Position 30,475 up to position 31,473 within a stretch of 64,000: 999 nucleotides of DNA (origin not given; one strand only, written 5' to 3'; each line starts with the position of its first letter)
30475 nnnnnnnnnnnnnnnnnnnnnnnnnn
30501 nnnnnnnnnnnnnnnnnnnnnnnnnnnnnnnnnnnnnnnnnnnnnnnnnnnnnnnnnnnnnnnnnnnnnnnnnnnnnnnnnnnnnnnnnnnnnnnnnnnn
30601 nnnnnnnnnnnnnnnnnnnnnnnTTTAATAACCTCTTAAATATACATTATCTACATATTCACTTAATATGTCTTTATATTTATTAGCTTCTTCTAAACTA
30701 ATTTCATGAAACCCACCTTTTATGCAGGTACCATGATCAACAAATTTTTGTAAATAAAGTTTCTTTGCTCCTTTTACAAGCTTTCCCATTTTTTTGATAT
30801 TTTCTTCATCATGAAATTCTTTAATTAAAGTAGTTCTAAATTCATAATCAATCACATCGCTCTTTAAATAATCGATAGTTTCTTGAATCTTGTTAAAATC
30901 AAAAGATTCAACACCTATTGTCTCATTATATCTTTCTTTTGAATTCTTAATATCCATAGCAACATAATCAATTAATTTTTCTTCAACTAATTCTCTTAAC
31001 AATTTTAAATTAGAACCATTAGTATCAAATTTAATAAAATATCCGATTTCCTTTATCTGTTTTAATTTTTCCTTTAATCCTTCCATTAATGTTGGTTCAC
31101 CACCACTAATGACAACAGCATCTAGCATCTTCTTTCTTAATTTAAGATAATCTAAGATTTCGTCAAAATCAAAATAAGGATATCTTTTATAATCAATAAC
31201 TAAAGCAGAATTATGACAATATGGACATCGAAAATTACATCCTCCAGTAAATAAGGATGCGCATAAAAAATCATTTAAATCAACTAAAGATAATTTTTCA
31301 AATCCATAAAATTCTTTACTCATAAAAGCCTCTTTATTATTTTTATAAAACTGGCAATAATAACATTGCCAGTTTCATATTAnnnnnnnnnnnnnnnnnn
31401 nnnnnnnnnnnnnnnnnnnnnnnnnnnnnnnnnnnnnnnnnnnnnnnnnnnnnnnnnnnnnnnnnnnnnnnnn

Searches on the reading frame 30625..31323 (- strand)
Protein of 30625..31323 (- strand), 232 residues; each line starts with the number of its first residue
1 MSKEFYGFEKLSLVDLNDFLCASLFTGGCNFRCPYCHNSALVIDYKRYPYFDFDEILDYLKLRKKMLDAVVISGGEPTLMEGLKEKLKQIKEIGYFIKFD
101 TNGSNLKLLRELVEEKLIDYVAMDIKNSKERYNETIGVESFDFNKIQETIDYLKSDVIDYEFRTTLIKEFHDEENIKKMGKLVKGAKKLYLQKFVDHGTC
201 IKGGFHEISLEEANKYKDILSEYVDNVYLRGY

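Call 3: search_protein_families(library=pfam, proteins=[window:30625-31323:-], max_evalue=0.01)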
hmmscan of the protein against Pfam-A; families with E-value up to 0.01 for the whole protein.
window:30625-31323:- (232 aa): 3 families
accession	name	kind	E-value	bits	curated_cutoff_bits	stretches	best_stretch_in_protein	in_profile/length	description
PF04055.27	Radical_SAM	-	7.3e-22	78.7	29.5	1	25-174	3-158/166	Radical SAM superfamily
PF13353.11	Fer4_12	-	7.4e-07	30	22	1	22-121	8-109/137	4Fe-4S single cluster domain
PF11281.13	DUF3083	-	0.0044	17.1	27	1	62-172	203-310/314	Protein of unknown function (DUF3083)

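Call 4: search_protein_families(library=ncbifam, proteins=[window:30625-31323:-], max_evalue=0.001)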
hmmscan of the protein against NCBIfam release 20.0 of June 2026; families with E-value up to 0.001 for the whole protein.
window:30625-31323:- (232 aa): 38 families (the best 25 are shown)
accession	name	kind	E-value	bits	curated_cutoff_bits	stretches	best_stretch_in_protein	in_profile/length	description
TIGR02495.1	NrdG2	equivalog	1.3e-56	191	131.15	1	6-194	3-192/193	anaerobic ribonucleoside-triphosphate reductase activating protein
TIGR02493.1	PFLA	equivalog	5.6e-16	58.6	231.75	1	24-188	20-188/235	pyruvate formate-lyase-activating protein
TIGR04041.1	activase_YjjW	hypoth_equivalog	1.5e-14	54.1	250.2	1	52-218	94-263/276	YjjW family glycine radical enzyme activase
TIGR03963.1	rSAM_QueE_Clost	equivalog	8.2e-14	51.8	260.1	1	27-172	27-169/219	putative 7-carboxy-7-deazaguanine synthase QueE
TIGR04317.1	W_rSAM_matur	equivalog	3.9e-13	49.2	380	1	26-193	11-178/349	tungsten cofactor oxidoreductase radical SAM maturase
TIGR02666.1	moaA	equivalog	1.3e-11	44.1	284.05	1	26-183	17-180/336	GTP 3',8-cyclase MoaA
NF038283.1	viperin_w_prok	equivalog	1e-10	41.3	180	1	25-157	8-151/281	viperin family antiviral radical SAM protein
TIGR02668.1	moaA_archaeal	equivalog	4.2e-10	39.1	325.25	1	26-191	17-181/303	GTP 3',8-cyclase MoaA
TIGR04051.1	rSAM_NirJ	equivalog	4.6e-10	39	515.45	1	28-203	11-185/354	heme d1 biosynthesis radical SAM protein NirJ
NF001199.0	PRK00164.2-1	equivalog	1e-09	38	231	1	26-152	19-144/308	GTP 3',8-cyclase MoaA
NF045702.1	rSAM_GDGT_ether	equivalog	2.3e-09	36.4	450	1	25-117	92-191/486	tetraether lipid synthase Tes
TIGR03972.1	rSAM_TYW1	equivalog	4.7e-09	35.8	317.95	1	74-190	127-242/297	4-demethylwyosine synthase TYW1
NF008356.0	PRK11145.1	equivalog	1.2e-08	34.6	375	1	24-187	25-192/246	pyruvate formate lyase 1-activating protein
TIGR03365.1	Bsubt_queE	equivalog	1.3e-08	34.7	206.1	1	26-107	29-113/238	7-carboxy-7-deazaguanine synthase QueE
NF045646.2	rSAM_Se_TrsS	equivalog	3.7e-08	32.3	490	1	26-111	93-178/441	radical SAM (seleno)protein TrsS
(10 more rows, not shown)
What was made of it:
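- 30625..31323 (-): nrdG, the radical-SAM activase of class III RNR. Call 4: TIGR02495 NrdG2, 191 bits (cut-off 131).
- On Class III ribonucleotide reductase (NrdD): 30625..31323 (-): TIGR02495, 191 bits (cut-off 131.15) (call 4).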
